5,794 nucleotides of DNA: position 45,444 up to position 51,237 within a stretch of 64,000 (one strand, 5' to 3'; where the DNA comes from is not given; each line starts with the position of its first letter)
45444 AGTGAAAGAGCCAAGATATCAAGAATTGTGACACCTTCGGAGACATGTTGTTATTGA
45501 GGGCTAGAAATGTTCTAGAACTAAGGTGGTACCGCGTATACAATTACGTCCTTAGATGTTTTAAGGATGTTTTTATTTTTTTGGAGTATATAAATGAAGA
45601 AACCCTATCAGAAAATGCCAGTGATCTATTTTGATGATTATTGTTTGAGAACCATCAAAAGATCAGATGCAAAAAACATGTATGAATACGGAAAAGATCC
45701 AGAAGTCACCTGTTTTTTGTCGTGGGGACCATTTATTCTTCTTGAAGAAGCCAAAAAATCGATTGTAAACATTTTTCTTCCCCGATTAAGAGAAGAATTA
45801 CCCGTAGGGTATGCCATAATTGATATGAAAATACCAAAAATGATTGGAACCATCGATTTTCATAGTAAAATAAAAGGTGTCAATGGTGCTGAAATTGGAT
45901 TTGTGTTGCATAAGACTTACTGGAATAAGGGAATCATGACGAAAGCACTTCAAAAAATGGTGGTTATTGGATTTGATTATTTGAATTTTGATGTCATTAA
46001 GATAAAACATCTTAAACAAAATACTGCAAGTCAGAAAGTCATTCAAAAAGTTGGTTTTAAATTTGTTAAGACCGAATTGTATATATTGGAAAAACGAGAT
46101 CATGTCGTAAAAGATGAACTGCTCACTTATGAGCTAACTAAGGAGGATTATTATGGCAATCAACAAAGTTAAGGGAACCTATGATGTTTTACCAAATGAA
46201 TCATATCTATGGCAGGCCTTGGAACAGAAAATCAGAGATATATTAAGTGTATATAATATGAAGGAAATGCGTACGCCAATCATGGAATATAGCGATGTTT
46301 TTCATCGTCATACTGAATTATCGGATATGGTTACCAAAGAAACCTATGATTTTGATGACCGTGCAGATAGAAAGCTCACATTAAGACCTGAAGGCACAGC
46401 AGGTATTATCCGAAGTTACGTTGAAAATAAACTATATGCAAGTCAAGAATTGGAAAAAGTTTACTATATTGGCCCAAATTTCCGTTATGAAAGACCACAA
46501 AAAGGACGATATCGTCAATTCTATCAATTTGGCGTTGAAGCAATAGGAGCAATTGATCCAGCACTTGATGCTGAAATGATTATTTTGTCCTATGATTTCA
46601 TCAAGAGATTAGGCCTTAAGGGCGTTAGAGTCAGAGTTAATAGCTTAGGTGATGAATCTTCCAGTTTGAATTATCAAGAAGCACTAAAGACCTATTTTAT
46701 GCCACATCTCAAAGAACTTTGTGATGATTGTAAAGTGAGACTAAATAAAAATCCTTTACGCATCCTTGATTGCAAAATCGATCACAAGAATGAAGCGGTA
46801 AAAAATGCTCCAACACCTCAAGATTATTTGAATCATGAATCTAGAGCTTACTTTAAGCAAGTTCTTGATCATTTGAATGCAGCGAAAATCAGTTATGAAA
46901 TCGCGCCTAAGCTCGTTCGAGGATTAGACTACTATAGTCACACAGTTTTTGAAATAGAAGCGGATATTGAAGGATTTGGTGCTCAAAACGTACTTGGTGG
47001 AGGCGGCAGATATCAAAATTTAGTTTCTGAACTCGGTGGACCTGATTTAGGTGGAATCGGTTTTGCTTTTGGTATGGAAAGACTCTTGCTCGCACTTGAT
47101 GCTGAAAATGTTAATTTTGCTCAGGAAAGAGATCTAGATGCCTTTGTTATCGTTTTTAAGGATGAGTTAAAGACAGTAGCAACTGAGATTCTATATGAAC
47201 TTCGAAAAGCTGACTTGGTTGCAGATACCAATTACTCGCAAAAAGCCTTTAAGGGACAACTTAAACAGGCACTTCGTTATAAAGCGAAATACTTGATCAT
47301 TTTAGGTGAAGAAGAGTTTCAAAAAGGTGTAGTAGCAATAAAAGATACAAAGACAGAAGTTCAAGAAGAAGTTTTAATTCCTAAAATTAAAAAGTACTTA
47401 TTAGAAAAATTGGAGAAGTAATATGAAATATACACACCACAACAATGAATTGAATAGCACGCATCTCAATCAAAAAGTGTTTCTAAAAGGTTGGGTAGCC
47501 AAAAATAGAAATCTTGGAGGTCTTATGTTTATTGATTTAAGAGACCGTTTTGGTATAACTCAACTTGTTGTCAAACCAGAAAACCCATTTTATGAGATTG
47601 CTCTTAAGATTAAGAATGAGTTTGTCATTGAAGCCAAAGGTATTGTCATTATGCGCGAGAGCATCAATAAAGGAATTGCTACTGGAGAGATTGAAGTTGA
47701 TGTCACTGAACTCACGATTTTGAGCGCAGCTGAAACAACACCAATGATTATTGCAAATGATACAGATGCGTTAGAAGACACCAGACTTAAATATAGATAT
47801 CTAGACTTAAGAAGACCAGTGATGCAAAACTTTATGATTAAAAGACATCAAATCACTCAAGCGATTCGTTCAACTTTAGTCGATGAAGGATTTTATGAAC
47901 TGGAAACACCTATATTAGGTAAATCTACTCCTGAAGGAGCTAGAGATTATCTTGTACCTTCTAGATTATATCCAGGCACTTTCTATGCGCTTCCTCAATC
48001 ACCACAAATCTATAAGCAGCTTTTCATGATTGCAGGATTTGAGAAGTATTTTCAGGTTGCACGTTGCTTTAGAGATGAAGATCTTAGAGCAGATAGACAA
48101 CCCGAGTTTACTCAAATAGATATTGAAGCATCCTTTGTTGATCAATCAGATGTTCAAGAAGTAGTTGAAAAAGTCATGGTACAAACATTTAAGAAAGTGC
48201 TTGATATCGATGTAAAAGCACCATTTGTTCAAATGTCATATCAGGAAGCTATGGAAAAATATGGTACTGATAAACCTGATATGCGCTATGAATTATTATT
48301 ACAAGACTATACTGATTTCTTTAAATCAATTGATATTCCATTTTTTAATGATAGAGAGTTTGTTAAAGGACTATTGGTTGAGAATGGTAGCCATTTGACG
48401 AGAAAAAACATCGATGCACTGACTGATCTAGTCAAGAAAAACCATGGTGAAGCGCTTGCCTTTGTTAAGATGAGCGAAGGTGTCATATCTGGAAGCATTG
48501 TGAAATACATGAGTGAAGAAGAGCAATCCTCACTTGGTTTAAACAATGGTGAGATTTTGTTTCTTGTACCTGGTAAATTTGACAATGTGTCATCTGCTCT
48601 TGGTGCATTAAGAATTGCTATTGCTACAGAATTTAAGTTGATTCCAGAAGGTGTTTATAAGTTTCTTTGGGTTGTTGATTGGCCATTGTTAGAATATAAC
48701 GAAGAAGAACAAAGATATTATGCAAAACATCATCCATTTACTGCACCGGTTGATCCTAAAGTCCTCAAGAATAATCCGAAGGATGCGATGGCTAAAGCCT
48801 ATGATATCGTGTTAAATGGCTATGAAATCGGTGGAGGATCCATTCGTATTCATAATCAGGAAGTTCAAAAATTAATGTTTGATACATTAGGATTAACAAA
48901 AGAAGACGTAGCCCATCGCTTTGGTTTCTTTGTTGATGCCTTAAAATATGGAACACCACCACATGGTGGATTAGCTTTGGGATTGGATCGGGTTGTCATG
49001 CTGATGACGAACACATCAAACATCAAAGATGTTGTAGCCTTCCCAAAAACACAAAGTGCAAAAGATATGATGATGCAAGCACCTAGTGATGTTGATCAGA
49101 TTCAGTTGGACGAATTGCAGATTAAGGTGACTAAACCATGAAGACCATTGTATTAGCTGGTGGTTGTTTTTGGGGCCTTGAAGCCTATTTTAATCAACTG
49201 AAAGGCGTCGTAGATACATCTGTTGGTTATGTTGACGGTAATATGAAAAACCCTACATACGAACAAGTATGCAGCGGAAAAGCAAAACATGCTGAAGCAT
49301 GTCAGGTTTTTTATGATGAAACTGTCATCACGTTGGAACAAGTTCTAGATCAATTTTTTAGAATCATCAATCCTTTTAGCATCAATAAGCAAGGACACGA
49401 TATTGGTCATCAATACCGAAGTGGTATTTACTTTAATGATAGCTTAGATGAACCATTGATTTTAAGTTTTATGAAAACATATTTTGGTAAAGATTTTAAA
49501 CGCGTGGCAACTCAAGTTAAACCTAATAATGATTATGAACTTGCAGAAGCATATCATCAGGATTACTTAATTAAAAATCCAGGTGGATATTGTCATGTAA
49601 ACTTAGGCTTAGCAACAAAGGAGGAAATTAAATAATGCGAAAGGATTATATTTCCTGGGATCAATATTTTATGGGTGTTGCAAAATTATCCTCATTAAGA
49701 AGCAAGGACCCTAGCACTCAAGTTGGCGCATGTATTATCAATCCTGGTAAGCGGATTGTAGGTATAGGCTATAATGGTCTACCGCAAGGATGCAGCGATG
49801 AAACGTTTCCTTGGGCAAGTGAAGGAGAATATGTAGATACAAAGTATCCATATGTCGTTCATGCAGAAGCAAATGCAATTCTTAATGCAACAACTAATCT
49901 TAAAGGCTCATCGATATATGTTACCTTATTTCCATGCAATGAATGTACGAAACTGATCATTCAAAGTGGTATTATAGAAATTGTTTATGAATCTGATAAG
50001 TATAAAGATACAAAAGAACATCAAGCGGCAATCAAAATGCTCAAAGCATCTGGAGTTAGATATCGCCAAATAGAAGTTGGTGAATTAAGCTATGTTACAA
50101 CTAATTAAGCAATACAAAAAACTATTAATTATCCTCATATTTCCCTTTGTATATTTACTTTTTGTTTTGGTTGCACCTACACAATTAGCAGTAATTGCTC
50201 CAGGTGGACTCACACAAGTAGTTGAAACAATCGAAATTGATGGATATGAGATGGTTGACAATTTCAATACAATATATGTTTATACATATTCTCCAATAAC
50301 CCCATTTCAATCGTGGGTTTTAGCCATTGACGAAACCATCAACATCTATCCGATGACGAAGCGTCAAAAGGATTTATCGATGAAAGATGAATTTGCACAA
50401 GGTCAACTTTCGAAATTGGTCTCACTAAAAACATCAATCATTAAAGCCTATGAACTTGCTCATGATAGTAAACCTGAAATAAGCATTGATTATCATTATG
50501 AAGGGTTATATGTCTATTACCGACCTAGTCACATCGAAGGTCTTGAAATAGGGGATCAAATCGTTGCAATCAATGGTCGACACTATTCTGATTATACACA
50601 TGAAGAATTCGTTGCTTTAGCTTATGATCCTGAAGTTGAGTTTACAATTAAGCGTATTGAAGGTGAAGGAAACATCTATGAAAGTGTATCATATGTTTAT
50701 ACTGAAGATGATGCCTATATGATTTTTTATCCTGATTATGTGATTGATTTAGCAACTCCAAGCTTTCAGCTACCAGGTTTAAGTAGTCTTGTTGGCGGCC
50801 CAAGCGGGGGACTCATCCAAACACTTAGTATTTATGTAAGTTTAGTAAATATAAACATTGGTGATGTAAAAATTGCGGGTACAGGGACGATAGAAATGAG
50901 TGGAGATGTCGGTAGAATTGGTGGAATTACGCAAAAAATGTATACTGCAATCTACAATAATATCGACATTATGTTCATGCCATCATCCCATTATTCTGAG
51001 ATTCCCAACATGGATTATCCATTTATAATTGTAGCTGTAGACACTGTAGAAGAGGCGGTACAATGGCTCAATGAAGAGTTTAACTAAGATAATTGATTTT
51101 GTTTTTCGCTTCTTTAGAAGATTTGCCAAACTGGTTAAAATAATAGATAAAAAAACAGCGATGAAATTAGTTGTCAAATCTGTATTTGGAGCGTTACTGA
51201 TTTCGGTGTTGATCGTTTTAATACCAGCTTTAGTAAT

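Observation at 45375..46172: A T-box leader controls a GNAT acetyltransferase fused into the hisS-aspS operon, and its specifier is the overlapping GAC/CAC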

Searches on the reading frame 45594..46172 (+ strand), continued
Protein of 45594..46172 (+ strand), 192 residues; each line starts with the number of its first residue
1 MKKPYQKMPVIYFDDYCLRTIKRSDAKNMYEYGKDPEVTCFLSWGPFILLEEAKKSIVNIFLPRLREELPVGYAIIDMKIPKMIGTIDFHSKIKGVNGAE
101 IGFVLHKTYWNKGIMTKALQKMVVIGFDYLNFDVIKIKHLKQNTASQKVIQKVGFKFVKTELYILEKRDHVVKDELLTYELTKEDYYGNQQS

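Call 75: find_encoding_contigs(protein=P0106, flank=5000, max_places=2)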
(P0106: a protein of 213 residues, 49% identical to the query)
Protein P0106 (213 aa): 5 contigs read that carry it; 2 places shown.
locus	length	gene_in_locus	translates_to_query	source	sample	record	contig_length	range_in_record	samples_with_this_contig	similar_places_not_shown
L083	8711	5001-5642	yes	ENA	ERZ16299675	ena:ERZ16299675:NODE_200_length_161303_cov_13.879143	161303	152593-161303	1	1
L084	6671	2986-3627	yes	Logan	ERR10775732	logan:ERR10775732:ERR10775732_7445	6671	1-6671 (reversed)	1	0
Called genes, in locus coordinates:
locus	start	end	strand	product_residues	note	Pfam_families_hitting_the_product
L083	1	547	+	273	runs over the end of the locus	PF02749:QRPTase_N, PF01729:QRPTase_C (weak)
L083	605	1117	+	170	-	PF00156:Pribosyltran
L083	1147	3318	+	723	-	PF01966:HD, PF13328:HD_4, PF04607:RelA_SpoT, PF02824:TGS, PF28438:RelA_RIS, PF13291:ACT_4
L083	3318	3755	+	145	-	PF02580:Tyr_Deacylase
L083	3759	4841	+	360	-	PF01594:AI-2E_transport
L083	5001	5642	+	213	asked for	PF13302:Acetyltransf_3, PF13420:Acetyltransf_4 (weak), PF00583:Acetyltransf_1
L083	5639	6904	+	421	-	PF13393:tRNA-synt_His, PF00152:tRNA-synt_2 (faint), PF00587:tRNA-synt_2b, PF03129:HGTP_anticodon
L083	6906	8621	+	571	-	PF01336:tRNA_anti-codon, PF00152:tRNA-synt_2, PF02938:GAD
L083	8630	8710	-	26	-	?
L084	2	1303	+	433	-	?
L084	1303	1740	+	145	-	PF02580:Tyr_Deacylase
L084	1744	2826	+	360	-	PF01594:AI-2E_transport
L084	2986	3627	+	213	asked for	PF13302:Acetyltransf_3, PF13420:Acetyltransf_4 (weak), PF00583:Acetyltransf_1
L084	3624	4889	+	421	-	PF13393:tRNA-synt_His, PF00152:tRNA-synt_2 (faint), PF00587:tRNA-synt_2b, PF03129:HGTP_anticodon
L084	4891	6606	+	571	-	PF01336:tRNA_anti-codon, PF00152:tRNA-synt_2, PF02938:GAD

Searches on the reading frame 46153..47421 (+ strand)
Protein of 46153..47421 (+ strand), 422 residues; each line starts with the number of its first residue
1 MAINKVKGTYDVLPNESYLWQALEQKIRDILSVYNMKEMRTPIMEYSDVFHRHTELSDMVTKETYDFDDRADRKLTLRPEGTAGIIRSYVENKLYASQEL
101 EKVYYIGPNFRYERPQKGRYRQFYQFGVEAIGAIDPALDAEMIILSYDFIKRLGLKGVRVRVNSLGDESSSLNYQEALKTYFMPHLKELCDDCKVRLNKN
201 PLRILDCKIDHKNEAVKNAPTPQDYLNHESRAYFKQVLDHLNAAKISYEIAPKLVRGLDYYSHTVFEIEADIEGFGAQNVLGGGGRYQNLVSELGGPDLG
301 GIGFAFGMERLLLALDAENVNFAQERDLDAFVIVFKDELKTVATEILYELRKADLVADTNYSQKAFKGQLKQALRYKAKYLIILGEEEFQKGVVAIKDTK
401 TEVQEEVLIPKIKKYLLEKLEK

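Call 7: search_protein_families(library=pfam, proteins=[window:46153-47421:+])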
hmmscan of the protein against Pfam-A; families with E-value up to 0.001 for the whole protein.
window:46153-47421:+ (422 aa): 4 families
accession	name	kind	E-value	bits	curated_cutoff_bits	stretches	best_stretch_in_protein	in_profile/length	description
PF13393.11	tRNA-synt_His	-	1e-36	127.2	25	1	8-311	1-308/308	Histidyl-tRNA synthetase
PF00587.30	tRNA-synt_2b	-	4.1e-11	43.7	29.3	1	65-266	1-118/179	tRNA synthetase class II core domain (G, H, P, S and T)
PF03129.25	HGTP_anticodon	-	7.6e-11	42.5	21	1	330-418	2-93/94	Anticodon binding domain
PF00152.25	tRNA-synt_2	-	0.00032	20.3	25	0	97-191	88-170/308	tRNA synthetases class II (D, K and N)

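Call 32: search_protein_families(library=ncbifam, proteins=[window:46153-47421:+], max_evalue=1e-10)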
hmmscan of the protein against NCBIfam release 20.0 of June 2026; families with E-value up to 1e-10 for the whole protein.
window:46153-47421:+ (422 aa): 13 families
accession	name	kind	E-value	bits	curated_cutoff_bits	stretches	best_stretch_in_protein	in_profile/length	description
TIGR00442.1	hisS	equivalog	2.7e-139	464.7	286.75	1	5-407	2-404/406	histidine--tRNA ligase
TIGR00443.1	hisZ_biosyn_reg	equivalog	5.4e-43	147.3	271.65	1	11-315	2-312/314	ATP phosphoribosyltransferase regulatory subunit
NF009085.0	PRK12420.1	equivalog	1.2e-41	143.5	540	2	2-163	3-161/426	histidine--tRNA ligase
NF008942.0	PRK12292.2-5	equivalog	2.5e-36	125.3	643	2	7-162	13-166/434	ATP phosphoribosyltransferase regulatory subunit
NF008941.0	PRK12292.2-4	equivalog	9.1e-27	94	447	1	4-163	8-163/393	ATP phosphoribosyltransferase regulatory subunit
NF008940.0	PRK12292.2-3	equivalog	4e-25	88.4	450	1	7-353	7-358/404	ATP phosphoribosyltransferase regulatory subunit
NF008953.0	PRK12295.1-6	equivalog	3.5e-23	82.2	384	1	23-163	15-149/384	ATP phosphoribosyltransferase regulatory subunit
NF008936.0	PRK12292.1-3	equivalog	6.6e-23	81.2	492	1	7-162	9-161/406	ATP phosphoribosyltransferase regulatory subunit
NF008945.0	PRK12292.3-3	equivalog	1.5e-18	67.1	409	1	7-317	4-305/368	ATP phosphoribosyltransferase regulatory subunit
NF008950.0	PRK12295.1-3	equivalog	2e-16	60.3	492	0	64-167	55-153/387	ATP phosphoribosyltransferase regulatory subunit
NF008938.0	PRK12292.1-6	equivalog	6e-16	58.3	833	1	7-153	10-151/420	ATP phosphoribosyltransferase regulatory subunit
NF008951.0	PRK12295.1-4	equivalog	3.6e-13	49.1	364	0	241-313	301-368/374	ATP phosphoribosyltransferase regulatory subunit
NF008943.0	PRK12292.3-1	equivalog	2.3e-11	43.4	690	0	7-156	28-170/403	ATP phosphoribosyltransferase regulatory subunit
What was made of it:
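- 46153..47421 (+): hisS (histidine--tRNA ligase). Its Shine-Dalgarno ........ (46140-46147) and start codon lie inside the 3' end of the GNAT gene. TIGR00442 2.7e-139 (call 32).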

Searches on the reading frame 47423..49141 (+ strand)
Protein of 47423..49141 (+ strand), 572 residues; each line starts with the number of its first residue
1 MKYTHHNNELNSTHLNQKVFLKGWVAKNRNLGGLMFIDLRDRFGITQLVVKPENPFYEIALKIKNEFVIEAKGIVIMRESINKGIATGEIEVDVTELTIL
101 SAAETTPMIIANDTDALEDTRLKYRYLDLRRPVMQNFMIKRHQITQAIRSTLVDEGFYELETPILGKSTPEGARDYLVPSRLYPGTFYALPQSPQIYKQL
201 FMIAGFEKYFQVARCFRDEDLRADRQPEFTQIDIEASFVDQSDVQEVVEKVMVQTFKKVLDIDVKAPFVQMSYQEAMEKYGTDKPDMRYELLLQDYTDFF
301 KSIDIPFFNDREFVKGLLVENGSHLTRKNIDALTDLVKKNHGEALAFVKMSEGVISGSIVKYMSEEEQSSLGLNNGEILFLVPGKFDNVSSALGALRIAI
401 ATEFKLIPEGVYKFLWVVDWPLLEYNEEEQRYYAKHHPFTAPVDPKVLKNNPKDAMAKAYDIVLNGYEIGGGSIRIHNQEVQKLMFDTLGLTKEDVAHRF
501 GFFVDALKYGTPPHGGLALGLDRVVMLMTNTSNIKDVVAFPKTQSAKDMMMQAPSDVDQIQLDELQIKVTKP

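Call 7: search_protein_families(library=pfam, proteins=[window:47423-49141:+])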
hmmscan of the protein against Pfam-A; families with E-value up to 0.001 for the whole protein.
window:47423-49141:+ (572 aa): 4 families
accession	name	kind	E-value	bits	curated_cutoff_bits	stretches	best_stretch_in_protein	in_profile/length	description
PF00152.25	tRNA-synt_2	-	6.7e-122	406.8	25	1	118-544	2-308/308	tRNA synthetases class II (D, K and N)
PF01336.31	tRNA_anti-codon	-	5.9e-14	52.2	27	1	20-100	2-75/75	OB-fold nucleic acid binding domain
PF02938.19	GAD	-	1.1e-11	45.2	23.4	1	310-393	7-95/95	GAD domain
PF01409.25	tRNA-synt_2d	-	7.1e-05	22.8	19.8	0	208-259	104-157/246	tRNA synthetases class II core domain (F)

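Call 32: search_protein_families(library=ncbifam, proteins=[window:47423-49141:+], max_evalue=1e-10)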
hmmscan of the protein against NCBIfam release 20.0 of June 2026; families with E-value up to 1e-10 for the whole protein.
window:47423-49141:+ (572 aa): 15 families
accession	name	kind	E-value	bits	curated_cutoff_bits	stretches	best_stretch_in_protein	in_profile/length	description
NF001750.0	PRK00476.1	equivalog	1.4e-238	793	443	1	2-571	4-588/590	aspartate--tRNA ligase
TIGR00459.1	aspS_bact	equivalog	4.7e-215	715.4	373.85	1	4-571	4-585/586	aspartate--tRNA ligase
NF009460.0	PRK12820.1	equivalog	3.1e-166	554.5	1379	1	9-567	28-615/723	bifunctional aspartyl-tRNA synthetase/aspartyl/glutamyl-tRNA amidotransferase subunit C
NF003483.0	PRK05159.1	equivalog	2.1e-72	244.4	353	2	3-261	4-260/438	aspartate--tRNA(Asn) ligase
TIGR00458.1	aspS_nondisc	equivalog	3.3e-67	227.3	368.4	2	9-262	5-256/428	aspartate--tRNA(Asn) ligase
NF001756.1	PRK00484.1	subfamily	4.9e-47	160.7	468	2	9-281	44-322/488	lysine--tRNA ligase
NF003037.0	PRK03932.1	equivalog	5.7e-47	160.7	414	2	6-262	6-265/451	asparagine--tRNA ligase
TIGR00499.1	lysS_bact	equivalog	1.7e-43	149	427.6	2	2-278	40-322/496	lysine--tRNA ligase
TIGR00457.1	asnS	equivalog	1.9e-41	142.4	342.6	2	12-277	12-281/455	asparagine--tRNA ligase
NF002821.0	PRK02983.1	equivalog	7e-36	123.6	742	1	4-255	647-895/1102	bifunctional lysylphosphatidylglycerol synthetase/lysine--tRNA ligase LysX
NF009101.0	PRK12445.1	subfamily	5.5e-34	117.6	1026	2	5-270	56-326/505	lysine--tRNA ligase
TIGR00462.1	genX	equivalog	1.7e-22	80.2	286.9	1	139-285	2-147/304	EF-P lysine aminoacylase EpmA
NF006828.0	PRK09350.1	equivalog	1e-19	71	264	0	453-543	229-323/325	elongation factor P--(R)-beta-lysine ligase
NF005052.0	PRK06462.1-1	equivalog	2.3e-15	56.5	368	1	118-262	26-176/353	asparagine synthetase A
NF005054.0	PRK06462.1-4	equivalog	5.8e-13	48.6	309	0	133-313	20-214/318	asparagine synthetase A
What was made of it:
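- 47423..49141 (+): aspS (bacterial-type aspartate--tRNA ligase). It starts 1 nt after the hisS stop. NF001750 1.4e-238 (call 32)
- Checked: Flanking genes: relA 42741-44918, dtd 44915-45349 and aspS 47423-49141 are confirmed by Pfam and NCBIfam (calls 7, 32).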

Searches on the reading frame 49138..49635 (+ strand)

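Call 7: search_protein_families(library=pfam, proteins=[window:49138-49635:+])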
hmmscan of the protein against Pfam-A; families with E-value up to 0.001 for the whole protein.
window:49138-49635:+ (165 aa): 1 family
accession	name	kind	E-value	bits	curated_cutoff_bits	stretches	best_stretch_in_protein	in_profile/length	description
PF01625.27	PMSR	-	1.3e-55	188.3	23.7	1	3-153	1-153/153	Peptide methionine sulfoxide reductase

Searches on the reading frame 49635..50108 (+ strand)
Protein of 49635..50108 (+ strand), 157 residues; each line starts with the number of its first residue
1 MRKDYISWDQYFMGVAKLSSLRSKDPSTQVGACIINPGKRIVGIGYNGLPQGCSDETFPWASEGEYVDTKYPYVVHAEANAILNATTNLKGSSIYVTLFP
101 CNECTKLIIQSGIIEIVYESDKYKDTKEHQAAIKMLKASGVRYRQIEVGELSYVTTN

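Call 7: search_protein_families(library=pfam, proteins=[window:49635-50108:+])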
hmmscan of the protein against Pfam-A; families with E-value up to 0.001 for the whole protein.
window:49635-50108:+ (157 aa): 2 families
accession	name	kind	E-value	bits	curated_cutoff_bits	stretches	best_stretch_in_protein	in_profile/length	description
PF00383.29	dCMP_cyt_deam_1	-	4.3e-25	88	25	1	7-118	2-100/102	Cytidine and deoxycytidylate deaminase zinc-binding region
PF14437.12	MafB19-deam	-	3.5e-14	53.3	27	1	7-125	2-106/142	MafB19-like deaminase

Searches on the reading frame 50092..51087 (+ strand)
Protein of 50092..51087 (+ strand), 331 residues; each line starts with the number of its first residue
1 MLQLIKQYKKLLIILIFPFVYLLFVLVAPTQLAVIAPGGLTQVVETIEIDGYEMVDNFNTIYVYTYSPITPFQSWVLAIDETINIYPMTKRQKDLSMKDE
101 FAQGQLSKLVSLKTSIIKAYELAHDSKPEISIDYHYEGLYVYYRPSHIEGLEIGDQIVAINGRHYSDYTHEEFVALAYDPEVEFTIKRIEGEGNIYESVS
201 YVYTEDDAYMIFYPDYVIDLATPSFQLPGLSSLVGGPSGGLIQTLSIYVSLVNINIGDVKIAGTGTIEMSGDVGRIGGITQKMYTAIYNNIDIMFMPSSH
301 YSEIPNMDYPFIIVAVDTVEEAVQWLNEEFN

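Call 7: search_protein_families(library=pfam, proteins=[window:50092-51087:+])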
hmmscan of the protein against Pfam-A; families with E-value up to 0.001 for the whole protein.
window:50092-51087:+ (331 aa): 2 families
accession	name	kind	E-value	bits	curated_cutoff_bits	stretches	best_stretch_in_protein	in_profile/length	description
PF05362.19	Lon_C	-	7.4e-06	26.1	21.1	1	235-305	108-180/205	Lon protease (S16) C-terminal proteolytic domain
PF00595.29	PDZ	-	0.00017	22.3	23.2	1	148-182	40-76/81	PDZ domain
